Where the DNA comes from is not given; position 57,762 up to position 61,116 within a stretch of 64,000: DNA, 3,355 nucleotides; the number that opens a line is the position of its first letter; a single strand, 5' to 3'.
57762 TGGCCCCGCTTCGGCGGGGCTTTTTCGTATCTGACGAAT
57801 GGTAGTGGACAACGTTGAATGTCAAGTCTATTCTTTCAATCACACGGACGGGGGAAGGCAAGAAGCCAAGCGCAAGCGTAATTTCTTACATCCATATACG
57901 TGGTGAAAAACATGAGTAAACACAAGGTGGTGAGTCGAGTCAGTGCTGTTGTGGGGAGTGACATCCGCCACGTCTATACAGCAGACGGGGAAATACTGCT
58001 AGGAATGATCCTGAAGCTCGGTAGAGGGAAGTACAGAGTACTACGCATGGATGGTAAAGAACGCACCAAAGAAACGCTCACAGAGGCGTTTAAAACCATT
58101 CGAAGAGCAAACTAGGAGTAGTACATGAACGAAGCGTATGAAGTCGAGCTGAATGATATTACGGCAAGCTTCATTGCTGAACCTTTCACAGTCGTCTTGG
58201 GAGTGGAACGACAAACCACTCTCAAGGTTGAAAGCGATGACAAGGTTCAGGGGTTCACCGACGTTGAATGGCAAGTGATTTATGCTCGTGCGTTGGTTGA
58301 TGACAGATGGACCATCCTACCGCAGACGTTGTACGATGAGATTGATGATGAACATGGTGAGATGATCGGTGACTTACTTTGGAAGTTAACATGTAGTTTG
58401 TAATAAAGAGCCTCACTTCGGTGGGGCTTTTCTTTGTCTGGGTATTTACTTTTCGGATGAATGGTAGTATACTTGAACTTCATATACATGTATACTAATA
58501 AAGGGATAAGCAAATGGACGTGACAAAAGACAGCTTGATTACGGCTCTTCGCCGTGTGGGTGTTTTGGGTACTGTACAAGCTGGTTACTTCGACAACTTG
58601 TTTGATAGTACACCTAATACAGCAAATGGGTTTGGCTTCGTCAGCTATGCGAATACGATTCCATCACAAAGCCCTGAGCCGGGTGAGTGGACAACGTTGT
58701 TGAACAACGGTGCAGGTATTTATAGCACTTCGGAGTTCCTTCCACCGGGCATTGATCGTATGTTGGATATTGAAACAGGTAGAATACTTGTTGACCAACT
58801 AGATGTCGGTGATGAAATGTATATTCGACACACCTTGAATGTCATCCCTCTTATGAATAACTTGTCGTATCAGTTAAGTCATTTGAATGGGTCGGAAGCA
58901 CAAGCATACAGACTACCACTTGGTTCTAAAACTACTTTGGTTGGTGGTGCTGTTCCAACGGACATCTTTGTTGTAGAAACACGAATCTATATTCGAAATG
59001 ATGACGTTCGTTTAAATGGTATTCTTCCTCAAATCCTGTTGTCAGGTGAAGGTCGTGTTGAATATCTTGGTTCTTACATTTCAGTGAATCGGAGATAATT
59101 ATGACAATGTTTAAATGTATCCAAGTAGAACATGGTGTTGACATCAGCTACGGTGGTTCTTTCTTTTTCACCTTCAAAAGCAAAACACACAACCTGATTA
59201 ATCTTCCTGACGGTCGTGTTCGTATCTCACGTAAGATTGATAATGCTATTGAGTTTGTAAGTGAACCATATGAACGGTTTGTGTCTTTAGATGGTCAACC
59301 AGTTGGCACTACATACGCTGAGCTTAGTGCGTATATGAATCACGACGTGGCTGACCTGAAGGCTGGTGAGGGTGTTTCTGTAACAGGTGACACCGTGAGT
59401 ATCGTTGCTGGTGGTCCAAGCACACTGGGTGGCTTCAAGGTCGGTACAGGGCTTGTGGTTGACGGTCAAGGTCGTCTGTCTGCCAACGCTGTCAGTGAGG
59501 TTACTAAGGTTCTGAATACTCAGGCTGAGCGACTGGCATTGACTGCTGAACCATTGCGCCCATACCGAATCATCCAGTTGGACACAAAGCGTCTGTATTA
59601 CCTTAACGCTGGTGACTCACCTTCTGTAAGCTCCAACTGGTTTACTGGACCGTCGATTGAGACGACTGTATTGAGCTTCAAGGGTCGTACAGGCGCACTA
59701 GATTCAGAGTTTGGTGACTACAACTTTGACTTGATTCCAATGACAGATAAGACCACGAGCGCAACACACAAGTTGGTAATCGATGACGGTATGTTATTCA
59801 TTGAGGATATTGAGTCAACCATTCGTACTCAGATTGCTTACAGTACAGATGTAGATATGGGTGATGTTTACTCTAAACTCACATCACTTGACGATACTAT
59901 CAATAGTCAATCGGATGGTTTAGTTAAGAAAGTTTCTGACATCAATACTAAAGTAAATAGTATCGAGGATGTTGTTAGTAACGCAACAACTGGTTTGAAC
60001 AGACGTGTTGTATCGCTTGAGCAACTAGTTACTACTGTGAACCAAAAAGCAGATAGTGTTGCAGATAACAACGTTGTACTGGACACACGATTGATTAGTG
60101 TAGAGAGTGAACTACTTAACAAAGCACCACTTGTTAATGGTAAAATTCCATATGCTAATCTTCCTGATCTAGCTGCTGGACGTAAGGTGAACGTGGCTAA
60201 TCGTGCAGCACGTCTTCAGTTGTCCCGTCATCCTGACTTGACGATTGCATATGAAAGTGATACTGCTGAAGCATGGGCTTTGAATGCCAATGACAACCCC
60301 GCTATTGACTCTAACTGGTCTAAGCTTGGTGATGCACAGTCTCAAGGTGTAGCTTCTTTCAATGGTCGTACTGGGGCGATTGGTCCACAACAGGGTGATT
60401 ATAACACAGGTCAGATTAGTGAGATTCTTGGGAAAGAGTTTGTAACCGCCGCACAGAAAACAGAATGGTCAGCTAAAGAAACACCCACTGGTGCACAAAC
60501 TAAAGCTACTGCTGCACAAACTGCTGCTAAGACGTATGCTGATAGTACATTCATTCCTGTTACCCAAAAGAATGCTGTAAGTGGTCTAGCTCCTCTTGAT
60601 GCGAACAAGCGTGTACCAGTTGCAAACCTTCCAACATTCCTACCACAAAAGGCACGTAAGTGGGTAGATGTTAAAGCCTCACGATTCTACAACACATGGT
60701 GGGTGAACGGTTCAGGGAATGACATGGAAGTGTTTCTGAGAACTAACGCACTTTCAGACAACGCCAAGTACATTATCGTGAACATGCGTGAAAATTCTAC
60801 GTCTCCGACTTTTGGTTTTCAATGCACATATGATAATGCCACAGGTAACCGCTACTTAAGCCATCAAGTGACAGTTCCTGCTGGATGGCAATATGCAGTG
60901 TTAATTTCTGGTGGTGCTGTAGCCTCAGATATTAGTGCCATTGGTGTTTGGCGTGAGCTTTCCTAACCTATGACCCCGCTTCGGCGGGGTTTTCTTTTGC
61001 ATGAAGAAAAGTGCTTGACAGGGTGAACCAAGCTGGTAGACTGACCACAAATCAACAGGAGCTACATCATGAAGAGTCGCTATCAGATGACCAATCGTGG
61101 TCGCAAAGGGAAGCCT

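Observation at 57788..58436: GC-rich two-gene cassette (basic 68 aa + acidic 92 aa) bracketed by near-identical terminators and a repeated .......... motif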

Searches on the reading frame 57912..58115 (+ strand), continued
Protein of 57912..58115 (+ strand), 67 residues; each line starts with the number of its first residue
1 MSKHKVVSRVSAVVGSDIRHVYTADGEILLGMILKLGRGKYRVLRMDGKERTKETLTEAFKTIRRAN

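Call 62: search_protein_families(library=pfam, proteins=[P0072, P0081, P0085, P0082, P0067, P0071, P0078], max_evalue=0.01)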
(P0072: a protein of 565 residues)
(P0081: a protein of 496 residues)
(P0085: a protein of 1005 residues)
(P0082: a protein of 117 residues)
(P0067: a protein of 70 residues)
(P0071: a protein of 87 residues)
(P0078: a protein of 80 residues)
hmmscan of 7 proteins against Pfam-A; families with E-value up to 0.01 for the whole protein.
P0072 (565 aa): 7 families
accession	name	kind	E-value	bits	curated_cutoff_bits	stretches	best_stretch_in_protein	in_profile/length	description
PF17936.7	Big_6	-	1.9e-18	66.9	27.6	4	42-116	9-83/83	Bacterial Ig domain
PF17499.7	Pilosulin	-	8.9e-11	42.2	25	0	297-335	24-62/74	Ant venom peptides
PF05899.18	Cupin_3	-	3.2e-05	24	23.5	0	515-551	36-67/74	EutQ-like cupin domain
PF18470.6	Cas9_a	-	0.00072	19.7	26.9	0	325-435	69-171/221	Cas9 alpha-helical lobe domain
PF09448.16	MmlI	-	0.0013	19.2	29.6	0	110-173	43-106/109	Methylmuconolactone methyl-isomerase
PF13861.12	FLgD_tudor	-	0.0035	18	26.9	0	179-319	7-18/58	FlgD Tudor-like domain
PF08930.15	DUF1912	-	0.0082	16.8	25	0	409-433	15-39/84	Domain of unknown function (DUF1912)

P0081 (496 aa): 11 families
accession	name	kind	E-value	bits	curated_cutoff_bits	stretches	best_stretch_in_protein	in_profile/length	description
PF11841.14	ELMO_ARM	-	2.1e-09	37.9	27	0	275-312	104-142/154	ELMO, armadillo-like helical domain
PF13431.12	TPR_17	-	4.2e-07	30.2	24.4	0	445-465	13-33/34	Tetratricopeptide repeat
PF07719.23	TPR_2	-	4.1e-06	26.9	27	0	215-245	1-31/34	Tetratricopeptide repeat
PF13374.12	TPR_10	-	1.9e-05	24.9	27.5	0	214-248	1-35/42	Tetratricopeptide repeat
PF13424.12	TPR_12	-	3.7e-05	24.3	30.1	0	213-292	1-76/77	Tetratricopeptide repeat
PF04272.19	Phospholamban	-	0.00024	20.9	25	0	428-455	12-39/52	Phospholamban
PF25547.1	WXG100_2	-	0.0013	19.2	27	0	205-282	25-99/150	WXG100 like domain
PF13487.12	HD_5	-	0.0016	18.6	27.2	0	411-453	11-53/170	HD domain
PF07721.20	TPR_4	-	0.0067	17.4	27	0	217-235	3-21/26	Tetratricopeptide repeat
PF16373.10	DUF4985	-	0.0098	16.7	39.3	0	275-314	50-89/114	Domain of unknown function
PF22797.1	SlpA_D2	-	0.01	16.8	24.5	0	234-280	28-73/102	SlpA domain II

P0085 (1005 aa): 8 families
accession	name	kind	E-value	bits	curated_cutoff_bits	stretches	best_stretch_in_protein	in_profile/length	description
PF08447.18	PAS_3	-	8.7e-101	330.8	25.6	7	211-293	5-88/89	PAS fold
PF00989.32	PAS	-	3.2e-38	130.6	22.6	5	211-296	27-112/113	PAS fold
PF13426.13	PAS_9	-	2.3e-36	124.6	27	4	73-172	3-103/103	PAS domain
PF08448.16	PAS_4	-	8.5e-32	110.1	23.1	1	71-174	5-109/110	PAS fold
PF13188.13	PAS_8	-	0.00058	20.1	21.8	0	61-109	1-50/65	PAS domain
PF22091.2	DUF6941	-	0.00076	20.3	27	0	154-212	59-119/125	Family of unknown function (DUF6941)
PF18212.7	ZNRF_3_ecto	-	0.0079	16.7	26.2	0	801-821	53-73/105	ZNRF-3 Ectodomain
PF12860.13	PAS_7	-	0.009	16.6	27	0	72-110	6-45/115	PAS fold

P0082 (117 aa): 0 families

P0067 (70 aa): 0 families

P0071 (87 aa): 0 families

P0078 (80 aa): 0 families

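Call 79: fold_search(model_id=the predicted structure, library=viral)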
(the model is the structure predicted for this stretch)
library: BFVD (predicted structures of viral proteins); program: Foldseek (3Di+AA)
matches with E <= 10: 1322; with E <= 0.001: 2
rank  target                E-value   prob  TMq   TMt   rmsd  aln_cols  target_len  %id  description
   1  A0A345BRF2            3.2e-10  1.00  0.92  0.75   1.5        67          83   90  (no name in the UniProt tables at hand)
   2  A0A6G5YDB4            4.2e-06  1.00  0.86  0.81   1.4        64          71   58  (no name in the UniProt tables at hand)
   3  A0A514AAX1            6.0e-03  1.00  0.62  0.56   3.6        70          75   20  (no name in the UniProt tables at hand)
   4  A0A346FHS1            8.7e-03  1.00  0.70  0.27   2.2        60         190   20  Uncharacterized protein [Erwinia phage SunLIRen]
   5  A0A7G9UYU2            1.5e-02  1.00  0.66  0.68   4.0        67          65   16  Uncharacterized protein [Streptomyces phage Faust]
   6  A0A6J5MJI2            1.6e-02  1.00  0.69  0.65   2.7        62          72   10  Uncharacterized protein [uncultured Caudovirales phage]
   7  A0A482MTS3            1.7e-02  1.00  0.74  0.38   2.3        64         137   23  Uncharacterized protein [Escherichia phage PTXU04]
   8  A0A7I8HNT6            1.9e-02  1.00  0.66  0.29   3.5        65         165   15  Uncharacterized protein [Enterobacter phage vB_EkoM5VN]
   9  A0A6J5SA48            2.3e-02  1.00  0.62  0.79   1.3        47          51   26  Uncharacterized protein [uncultured Caudovirales phage]
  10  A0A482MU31            2.3e-02  1.00  0.63  0.41   3.0        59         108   22  Phage protein [Escherichia phage PTXU04]
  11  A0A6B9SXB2            2.3e-02  0.98  0.50  0.42   4.6        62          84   13  (no name in the UniProt tables at hand)
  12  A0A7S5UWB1            2.4e-02  1.00  0.58  0.47   3.0        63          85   13  (no name in the UniProt tables at hand)
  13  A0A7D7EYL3            2.9e-02  0.99  0.59  0.34   6.5        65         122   17  Uncharacterized protein [Escherichia phage vB_EcoM_011D4]
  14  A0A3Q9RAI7            4.0e-02  1.00  0.67  0.54   3.2        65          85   18  (no name in the UniProt tables at hand)
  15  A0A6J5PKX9            4.2e-02  0.99  0.55  0.59   9.8        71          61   13  Uncharacterized protein [uncultured Caudovirales phage]
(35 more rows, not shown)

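Call 102: find_related_loci(query=A1, collection=genome_contigs, flank=3000)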
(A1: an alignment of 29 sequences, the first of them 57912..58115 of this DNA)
Query A1 (67 aa) in genome_contigs; peptide patterns used: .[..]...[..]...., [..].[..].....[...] (x = any residue, [..] = any of these).
72 stretches matched a pattern, but none encodes a relative of the query by tblastn (E <= 1e-3).

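Call 105: search_protein_families(library=pfam, proteins=[L009:5316-5948:+], max_evalue=0.01)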
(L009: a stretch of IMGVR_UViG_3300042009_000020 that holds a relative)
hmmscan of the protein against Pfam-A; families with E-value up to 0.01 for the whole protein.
L009:5316-5948:+ (210 aa): 2 families
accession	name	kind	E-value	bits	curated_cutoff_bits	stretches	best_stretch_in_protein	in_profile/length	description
PF07463.16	NUMOD4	-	7.1e-13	49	23.4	1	3-59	1-48/49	NUMOD4 motif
PF13392.12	HNH_3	-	3.1e-05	23.9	24.8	1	70-112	3-45/46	HNH endonuclease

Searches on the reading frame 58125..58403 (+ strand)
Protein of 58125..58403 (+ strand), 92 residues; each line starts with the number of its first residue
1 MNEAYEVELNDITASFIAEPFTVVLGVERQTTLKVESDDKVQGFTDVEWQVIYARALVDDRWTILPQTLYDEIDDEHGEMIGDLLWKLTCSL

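Call 8: search_protein_families(library=phrogs, proteins=[window:58125-58403:+], max_evalue=0.1)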
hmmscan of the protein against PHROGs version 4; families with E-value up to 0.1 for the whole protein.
window:58125-58403:+ (92 aa): 0 families

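Call 9: search_protein_families(library=pfam, proteins=[window:58125-58403:+], max_evalue=0.1)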
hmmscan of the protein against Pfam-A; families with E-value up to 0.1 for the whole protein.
window:58125-58403:+ (92 aa): 0 families

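Call 12: search_dna_similar(query=window:58125-58403:+, collection=phages, mode=protein, max_evalue=1, max_rows=30)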
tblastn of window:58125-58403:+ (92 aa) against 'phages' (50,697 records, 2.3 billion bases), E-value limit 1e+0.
No match.

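Call 16: find_related_loci(query=window:58125-58403:+, collection=viral_contigs, flank=6000)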
Query window:58125-58403:+ (92 aa) in viral_contigs; peptide patterns used: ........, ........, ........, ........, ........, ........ (x = any residue, [..] = any of these).
6 stretches matched a pattern; 4 encode a relative of the query (tblastn E <= 1e-3); 4 distinct loci.
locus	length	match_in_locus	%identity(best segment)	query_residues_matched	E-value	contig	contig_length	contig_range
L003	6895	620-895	78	1-92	2e-47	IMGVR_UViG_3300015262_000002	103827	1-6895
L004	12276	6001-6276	78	1-92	8e-47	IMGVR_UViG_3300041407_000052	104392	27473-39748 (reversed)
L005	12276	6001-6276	71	1-92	7e-42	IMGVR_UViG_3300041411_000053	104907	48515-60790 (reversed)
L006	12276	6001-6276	64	1-92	1e-38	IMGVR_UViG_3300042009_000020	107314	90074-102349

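Call 23: find_homologous_proteins(query=window:58125-58403:+, max_evalue=0.01)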
Query window:58125-58403:+ (92 aa): 24 proteins with E <= 0.01 among 24 candidates.
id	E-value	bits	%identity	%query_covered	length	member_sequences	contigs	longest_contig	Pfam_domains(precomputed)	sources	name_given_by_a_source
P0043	1.6e-54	200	100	100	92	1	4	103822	-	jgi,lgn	jgi:hypothetical protein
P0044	1.3e-41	158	78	100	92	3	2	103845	-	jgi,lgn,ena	-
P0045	7.9e-41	156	77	100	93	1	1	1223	-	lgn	-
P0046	3.9e-36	141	71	100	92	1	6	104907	-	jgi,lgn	jgi:hypothetical protein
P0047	6.5e-36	140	71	100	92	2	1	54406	-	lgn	-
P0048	1.1e-35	140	70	100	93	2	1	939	-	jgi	-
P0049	6.1e-35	137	67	100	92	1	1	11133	-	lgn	-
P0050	8.5e-35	137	69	99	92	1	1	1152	-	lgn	-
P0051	1.3e-34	136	66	97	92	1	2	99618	-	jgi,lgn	jgi:uncharacterized protein YuzE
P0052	2.3e-34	135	67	97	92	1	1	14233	-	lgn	-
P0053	2.5e-34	135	70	100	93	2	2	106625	-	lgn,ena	-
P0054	2.9e-34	135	66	100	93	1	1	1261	-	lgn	-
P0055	5.1e-34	134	67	99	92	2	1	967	-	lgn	-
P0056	7.5e-33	130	65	100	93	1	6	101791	-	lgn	-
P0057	1.0e-32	130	64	100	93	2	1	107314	-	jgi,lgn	jgi:hypothetical protein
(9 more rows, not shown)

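Call 28: search_protein_families(library=pfam, alignment_id=A2, max_evalue=1)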
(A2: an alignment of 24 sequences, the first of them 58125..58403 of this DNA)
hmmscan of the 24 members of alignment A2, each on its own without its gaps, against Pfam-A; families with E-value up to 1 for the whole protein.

A. member 1, window:58125-58403:+ (92 aa): 0 families

B. families by the number of members that match (of 24 scanned): 8 families
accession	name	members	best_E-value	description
PF03550.21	LolB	2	0.063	Outer membrane lipoprotein LolB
PF06191.17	DUF995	2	0.11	Protein of unknown function (DUF995)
PF20696.2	UbiD_C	1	0.014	3-octaprenyl-4-hydroxybenzoate carboxy-lyase C-terminal domain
PF11114.13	Minor_capsid_2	1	0.1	Minor capsid protein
PF22348.1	ColA_N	1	0.16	Colicin-A N-terminal domain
PF20316.5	DUF6612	1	0.19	Family of unknown function (DUF6612)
PF07069.16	PRRSV_2b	1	0.23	Porcine reproductive and respiratory syndrome virus 2b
PF21704.3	POLH-Rev1_HhH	1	0.25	DNApol eta/Rev1, HhH motif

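Call 35: predict_structure(alignment_id=A2)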
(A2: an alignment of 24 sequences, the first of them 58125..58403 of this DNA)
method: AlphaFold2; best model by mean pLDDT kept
length: 92 residues; sequences in the alignment: 24
mean_pLDDT: 92.3   pTM: 0.77
mean pLDDT of the five models: 92.3, 87.6, 85.6, 85.2, 85.1
residues with pLDDT >= 90: 69; 70-90: 22; 50-70: 1; < 50: 0
segments of 3 or more residues with pLDDT < 50: none
pLDDT, mean of each block of 10 residues (from residue 1): 88 93 96 85 89 94 96 96 94 88
secondary structure, 60 per line:
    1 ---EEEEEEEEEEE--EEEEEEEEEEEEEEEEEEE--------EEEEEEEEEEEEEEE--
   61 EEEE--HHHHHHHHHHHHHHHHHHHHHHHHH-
elements in order: E4-14 E17-35 E44-58 E61-64 H67-91

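Call 44: search_protein_families(library=padloc, proteins=[window:58125-58403:+], max_evalue=1)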
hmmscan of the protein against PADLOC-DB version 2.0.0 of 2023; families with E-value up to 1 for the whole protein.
window:58125-58403:+ (92 aa): 0 families

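Call 45: search_protein_families(library=ncbifam, proteins=[window:58125-58403:+], max_evalue=1)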
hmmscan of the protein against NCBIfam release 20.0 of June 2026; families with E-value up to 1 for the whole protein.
window:58125-58403:+ (92 aa): 1 family
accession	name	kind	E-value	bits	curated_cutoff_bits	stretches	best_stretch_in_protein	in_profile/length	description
NF003428.0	PRK04923.1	equivalog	0.099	11.8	536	1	12-62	111-160/319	ribose-phosphate diphosphokinase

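Call 47: search_solved_structures(query=A2, max_evalue=10)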
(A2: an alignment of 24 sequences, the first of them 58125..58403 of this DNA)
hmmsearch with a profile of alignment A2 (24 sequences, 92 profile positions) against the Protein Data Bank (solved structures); distinct sequences matched with E-value up to 10: 1.
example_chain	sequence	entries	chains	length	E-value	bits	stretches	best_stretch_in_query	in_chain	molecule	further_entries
4v81_G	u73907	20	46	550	1.6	12.5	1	21-56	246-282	T-complex protein 1 subunit eta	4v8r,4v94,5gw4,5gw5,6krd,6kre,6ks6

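Call 103: find_related_loci(query=A2, collection=genome_contigs, flank=3000)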
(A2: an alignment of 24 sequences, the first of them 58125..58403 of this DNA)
Query A2 (92 aa) in genome_contigs; peptide patterns used: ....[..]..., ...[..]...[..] (x = any residue, [..] = any of these).
48 stretches matched a pattern, but none encodes a relative of the query by tblastn (E <= 1e-3).

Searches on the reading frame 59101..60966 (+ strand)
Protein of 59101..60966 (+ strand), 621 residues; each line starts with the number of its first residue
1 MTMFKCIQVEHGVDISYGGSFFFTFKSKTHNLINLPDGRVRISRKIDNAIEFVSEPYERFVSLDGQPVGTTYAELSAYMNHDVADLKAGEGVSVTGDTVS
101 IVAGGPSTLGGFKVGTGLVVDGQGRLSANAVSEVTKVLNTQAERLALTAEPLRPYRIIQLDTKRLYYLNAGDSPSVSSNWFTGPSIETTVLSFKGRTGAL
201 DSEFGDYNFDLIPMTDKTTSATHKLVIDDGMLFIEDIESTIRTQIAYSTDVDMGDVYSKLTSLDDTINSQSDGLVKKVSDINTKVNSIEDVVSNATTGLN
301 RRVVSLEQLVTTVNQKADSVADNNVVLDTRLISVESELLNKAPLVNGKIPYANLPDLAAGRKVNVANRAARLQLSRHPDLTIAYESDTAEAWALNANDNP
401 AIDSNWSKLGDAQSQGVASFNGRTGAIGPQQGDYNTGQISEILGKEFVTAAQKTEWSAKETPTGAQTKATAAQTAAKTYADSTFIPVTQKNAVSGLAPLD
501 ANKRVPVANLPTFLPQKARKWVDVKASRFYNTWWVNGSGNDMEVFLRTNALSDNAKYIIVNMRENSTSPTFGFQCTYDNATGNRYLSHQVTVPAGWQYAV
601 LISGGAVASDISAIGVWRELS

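Call 8: search_protein_families(library=phrogs, proteins=[window:59101-60966:+], max_evalue=0.1)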
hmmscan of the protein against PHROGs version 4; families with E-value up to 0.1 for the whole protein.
window:59101-60966:+ (621 aa): 11 families
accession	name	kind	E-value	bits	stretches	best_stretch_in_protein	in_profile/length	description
phrog_16348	-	unknown function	1.3e-46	160.4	2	346-460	124-237/818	-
phrog_2824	-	head and packaging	1.7e-15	57.1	1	283-460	194-368/1151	virion structural protein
phrog_23595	-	tail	1.4e-10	41.7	1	327-433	242-348/440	minor tail protein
phrog_1446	-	tail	8.7e-08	32.9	1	465-525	56-115/251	minor tail protein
phrog_17153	-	unknown function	4e-07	30.8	1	412-441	14-43/288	-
phrog_14726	-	tail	4.8e-06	26.6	1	390-518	228-345/537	tail fiber protein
phrog_3285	-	tail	3.8e-05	23.7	1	447-579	241-329/491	minor tail protein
phrog_10588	-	tail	7.1e-05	21.6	1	446-495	231-276/1459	tail protein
phrog_31460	-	tail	0.00014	22.4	1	526-606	198-276/288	tail protein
phrog_1056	-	tail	0.00067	19.5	1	235-329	296-387/582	fibritin neck whisker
phrog_30686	-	unknown function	0.0018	19.9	1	266-329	19-82/109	-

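Call 9: search_protein_families(library=pfam, proteins=[window:59101-60966:+], max_evalue=0.1)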
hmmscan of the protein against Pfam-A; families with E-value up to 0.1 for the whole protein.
window:59101-60966:+ (621 aa): 1 family
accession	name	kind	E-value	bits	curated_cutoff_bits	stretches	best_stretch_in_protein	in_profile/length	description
PF04513.17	Baculo_PEP_C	-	0.0033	17.9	38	1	238-316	29-107/140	Baculovirus polyhedron envelope protein, PEP, C terminus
